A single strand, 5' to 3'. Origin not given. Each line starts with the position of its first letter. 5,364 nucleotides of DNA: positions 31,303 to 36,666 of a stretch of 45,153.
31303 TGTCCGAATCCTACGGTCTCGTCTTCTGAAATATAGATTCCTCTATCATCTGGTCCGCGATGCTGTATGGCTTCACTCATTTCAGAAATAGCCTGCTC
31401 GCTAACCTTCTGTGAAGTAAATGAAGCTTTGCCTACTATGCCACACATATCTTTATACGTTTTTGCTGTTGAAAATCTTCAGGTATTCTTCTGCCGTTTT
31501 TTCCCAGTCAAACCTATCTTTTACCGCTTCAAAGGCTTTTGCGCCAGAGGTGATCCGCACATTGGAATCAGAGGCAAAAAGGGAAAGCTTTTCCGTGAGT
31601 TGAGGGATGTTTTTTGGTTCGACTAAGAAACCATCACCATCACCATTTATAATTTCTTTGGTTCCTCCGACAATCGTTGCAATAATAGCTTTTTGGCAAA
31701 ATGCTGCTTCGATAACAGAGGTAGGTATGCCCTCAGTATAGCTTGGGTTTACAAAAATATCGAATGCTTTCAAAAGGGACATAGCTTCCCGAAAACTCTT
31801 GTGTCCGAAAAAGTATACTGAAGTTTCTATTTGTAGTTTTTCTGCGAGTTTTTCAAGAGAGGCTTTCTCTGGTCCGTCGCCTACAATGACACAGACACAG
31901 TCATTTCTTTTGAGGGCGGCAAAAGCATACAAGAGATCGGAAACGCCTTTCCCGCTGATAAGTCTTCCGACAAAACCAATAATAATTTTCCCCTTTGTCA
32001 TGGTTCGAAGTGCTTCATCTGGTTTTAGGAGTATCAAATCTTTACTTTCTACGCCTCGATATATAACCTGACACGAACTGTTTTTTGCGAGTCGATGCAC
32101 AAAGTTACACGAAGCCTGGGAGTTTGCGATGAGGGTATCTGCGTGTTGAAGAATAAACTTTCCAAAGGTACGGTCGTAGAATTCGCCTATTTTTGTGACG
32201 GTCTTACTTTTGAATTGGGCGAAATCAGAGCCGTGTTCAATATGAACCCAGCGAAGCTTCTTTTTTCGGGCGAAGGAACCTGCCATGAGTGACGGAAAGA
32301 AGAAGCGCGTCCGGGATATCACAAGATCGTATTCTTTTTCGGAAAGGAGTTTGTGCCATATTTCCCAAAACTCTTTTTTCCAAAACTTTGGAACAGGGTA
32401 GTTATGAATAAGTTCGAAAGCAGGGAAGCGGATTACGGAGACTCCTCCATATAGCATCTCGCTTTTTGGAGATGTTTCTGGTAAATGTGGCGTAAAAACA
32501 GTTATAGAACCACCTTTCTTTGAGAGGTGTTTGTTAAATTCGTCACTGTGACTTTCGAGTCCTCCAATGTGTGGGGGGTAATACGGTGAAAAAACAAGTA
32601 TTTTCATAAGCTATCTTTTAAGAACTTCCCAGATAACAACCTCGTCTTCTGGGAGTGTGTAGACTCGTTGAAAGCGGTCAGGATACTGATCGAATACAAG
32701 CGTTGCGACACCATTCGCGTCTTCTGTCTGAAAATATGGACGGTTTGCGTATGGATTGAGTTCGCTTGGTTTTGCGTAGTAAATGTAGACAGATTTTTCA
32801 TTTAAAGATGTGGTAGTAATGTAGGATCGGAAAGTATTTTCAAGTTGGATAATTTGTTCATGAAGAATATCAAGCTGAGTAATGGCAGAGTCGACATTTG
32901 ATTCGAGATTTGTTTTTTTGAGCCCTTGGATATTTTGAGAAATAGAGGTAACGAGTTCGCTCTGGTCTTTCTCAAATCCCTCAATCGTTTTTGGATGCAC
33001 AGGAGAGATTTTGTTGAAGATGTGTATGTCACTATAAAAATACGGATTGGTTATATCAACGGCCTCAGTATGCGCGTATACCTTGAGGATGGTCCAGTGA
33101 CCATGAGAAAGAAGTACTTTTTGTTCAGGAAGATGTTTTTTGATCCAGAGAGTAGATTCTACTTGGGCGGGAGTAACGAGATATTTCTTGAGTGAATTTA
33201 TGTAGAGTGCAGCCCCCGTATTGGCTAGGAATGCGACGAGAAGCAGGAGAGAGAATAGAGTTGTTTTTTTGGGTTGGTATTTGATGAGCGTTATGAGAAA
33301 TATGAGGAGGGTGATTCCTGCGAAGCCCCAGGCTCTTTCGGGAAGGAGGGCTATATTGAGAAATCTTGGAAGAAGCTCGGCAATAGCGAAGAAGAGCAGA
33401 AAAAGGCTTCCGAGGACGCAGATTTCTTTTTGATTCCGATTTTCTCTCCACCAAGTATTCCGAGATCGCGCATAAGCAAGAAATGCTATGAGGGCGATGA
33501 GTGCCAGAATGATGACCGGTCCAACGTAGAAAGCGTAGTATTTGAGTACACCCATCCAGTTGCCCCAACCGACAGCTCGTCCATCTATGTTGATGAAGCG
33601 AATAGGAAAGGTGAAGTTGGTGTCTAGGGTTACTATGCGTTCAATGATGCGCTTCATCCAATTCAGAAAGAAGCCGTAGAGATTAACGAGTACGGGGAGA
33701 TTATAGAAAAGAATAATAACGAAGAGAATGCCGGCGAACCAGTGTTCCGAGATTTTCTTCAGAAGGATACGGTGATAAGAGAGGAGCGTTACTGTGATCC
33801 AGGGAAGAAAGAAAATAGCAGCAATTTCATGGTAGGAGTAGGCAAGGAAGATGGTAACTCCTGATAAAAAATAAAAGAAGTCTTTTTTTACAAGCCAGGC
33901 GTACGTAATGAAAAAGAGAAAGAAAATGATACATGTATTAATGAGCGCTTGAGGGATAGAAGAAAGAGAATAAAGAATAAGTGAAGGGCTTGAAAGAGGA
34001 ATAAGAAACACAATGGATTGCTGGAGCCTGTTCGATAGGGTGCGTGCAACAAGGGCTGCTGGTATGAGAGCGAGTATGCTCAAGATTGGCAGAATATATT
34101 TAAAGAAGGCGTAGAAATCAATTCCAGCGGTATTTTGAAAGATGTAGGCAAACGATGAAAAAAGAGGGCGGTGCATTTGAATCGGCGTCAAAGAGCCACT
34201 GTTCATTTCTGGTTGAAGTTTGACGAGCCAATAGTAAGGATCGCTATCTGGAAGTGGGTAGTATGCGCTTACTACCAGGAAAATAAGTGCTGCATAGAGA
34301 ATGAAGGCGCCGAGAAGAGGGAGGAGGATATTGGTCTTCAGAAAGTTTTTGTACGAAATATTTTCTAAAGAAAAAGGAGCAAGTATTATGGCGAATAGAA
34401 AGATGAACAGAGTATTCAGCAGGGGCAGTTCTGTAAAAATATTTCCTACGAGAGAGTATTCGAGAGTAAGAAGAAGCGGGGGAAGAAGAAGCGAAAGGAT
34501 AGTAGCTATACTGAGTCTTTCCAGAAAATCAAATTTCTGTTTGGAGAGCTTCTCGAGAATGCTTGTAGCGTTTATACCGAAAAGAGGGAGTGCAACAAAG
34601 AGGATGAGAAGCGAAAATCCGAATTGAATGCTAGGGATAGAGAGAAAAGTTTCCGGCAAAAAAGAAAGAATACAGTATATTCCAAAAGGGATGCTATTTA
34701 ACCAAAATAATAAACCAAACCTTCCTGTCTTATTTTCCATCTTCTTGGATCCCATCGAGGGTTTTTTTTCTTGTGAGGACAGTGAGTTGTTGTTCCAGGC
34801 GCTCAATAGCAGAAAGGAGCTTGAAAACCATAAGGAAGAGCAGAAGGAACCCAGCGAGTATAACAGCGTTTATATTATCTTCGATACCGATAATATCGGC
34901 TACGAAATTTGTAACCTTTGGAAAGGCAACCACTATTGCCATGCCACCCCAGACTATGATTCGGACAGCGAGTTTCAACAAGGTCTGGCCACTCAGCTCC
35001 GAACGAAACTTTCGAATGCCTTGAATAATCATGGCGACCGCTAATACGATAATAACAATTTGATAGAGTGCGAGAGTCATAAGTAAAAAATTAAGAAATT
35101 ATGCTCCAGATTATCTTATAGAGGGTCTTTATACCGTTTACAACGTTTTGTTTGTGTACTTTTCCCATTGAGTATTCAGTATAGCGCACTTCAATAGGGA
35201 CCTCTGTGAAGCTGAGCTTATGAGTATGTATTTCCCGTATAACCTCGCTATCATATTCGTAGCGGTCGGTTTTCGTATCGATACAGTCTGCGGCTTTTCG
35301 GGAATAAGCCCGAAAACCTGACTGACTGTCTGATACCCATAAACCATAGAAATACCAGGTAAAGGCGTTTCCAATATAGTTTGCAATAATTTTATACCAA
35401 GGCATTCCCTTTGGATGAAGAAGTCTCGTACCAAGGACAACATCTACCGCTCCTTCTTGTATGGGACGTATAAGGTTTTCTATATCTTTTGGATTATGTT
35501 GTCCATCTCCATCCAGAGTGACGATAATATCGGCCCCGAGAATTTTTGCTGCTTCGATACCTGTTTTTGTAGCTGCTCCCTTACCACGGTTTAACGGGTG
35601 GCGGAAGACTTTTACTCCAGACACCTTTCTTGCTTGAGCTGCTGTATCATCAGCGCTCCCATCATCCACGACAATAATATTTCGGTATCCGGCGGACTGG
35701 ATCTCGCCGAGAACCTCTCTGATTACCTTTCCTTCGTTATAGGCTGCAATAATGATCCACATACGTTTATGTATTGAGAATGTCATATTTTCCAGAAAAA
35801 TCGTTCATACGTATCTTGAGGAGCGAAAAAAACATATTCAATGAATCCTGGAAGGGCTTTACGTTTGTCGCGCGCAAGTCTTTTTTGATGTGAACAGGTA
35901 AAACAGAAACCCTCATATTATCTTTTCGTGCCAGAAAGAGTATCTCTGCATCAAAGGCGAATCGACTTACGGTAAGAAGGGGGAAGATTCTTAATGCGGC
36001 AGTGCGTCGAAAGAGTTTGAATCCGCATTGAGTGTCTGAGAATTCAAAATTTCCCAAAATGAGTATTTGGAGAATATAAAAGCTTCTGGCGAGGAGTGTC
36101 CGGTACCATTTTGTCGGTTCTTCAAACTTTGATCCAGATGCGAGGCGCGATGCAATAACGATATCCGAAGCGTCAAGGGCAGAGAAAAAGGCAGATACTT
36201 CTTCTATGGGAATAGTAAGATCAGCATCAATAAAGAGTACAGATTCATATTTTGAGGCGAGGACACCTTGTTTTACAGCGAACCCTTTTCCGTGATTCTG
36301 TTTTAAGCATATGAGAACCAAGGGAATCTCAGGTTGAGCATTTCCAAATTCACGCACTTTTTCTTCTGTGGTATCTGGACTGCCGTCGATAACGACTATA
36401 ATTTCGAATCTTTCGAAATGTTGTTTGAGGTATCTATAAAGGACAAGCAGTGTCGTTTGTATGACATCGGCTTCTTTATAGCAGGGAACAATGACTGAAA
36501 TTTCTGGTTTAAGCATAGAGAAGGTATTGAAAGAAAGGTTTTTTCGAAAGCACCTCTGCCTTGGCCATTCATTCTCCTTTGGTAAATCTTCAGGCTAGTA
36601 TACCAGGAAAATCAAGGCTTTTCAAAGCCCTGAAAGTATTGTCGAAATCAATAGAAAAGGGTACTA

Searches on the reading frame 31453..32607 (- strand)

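Call 43: search_protein_families(library=pfam, proteins=[window:31453-32607:-], max_evalue=0.0001)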
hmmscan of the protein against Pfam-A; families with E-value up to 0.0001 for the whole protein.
window:31453-32607:- (384 aa): 4 families
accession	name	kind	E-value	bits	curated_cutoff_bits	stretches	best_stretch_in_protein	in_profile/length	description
PF00534.26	Glycos_transf_1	-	1.8e-35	122.4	26.4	1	205-351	13-162/172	Glycosyl transferases group 1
PF13692.12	Glyco_trans_1_4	-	4e-29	102.2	27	1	209-342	3-137/142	Glycosyl transferases group 1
PF13439.12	Glyco_transf_4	-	4.1e-17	63.2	28.5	1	14-187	1-167/170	Glycosyltransferase Family 4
PF13579.12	Glyco_trans_4_4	-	1.2e-09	39.1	29.7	1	15-166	1-138/158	Glycosyl transferase 4-like domain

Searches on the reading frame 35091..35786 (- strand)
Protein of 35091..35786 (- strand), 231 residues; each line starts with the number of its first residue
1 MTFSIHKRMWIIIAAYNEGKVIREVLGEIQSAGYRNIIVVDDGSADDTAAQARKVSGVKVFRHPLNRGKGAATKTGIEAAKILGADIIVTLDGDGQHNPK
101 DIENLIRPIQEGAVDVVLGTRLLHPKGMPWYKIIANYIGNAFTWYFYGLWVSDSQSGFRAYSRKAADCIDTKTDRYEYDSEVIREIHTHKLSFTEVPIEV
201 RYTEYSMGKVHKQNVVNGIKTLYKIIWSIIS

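Call 43: search_protein_families(library=pfam, proteins=[window:35091-35786:-], max_evalue=0.0001)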
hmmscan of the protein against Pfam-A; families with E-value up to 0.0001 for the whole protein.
window:35091-35786:- (231 aa): 3 families
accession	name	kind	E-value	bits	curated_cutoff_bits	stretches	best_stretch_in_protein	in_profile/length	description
PF00535.33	Glycos_transf_2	-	2.2e-28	99.8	23.3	1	11-169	2-167/168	Glycosyl transferase family 2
PF13641.12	Glyco_tranf_2_3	-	5.6e-06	27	27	1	10-118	4-120/230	Glycosyltransferase like family 2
PF13704.12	Glyco_tranf_2_4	-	6.2e-06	27.1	27.5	1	17-94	2-81/98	Glycosyl transferase family 2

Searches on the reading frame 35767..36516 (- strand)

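Call 43: search_protein_families(library=pfam, proteins=[window:35767-36516:-], max_evalue=0.0001)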
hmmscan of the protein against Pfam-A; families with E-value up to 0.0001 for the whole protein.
window:35767-36516:- (249 aa): 3 families
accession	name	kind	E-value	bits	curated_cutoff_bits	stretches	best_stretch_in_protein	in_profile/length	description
PF00535.33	Glycos_transf_2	-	1.5e-22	80.8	23.3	1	7-175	1-165/168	Glycosyl transferase family 2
PF13641.12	Glyco_tranf_2_3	-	2.7e-08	34.5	27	1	4-101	1-98/230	Glycosyltransferase like family 2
PF10111.15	Glyco_tranf_2_2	-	1.3e-05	25.3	27.3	1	7-109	1-101/276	Glycosyltransferase like family 2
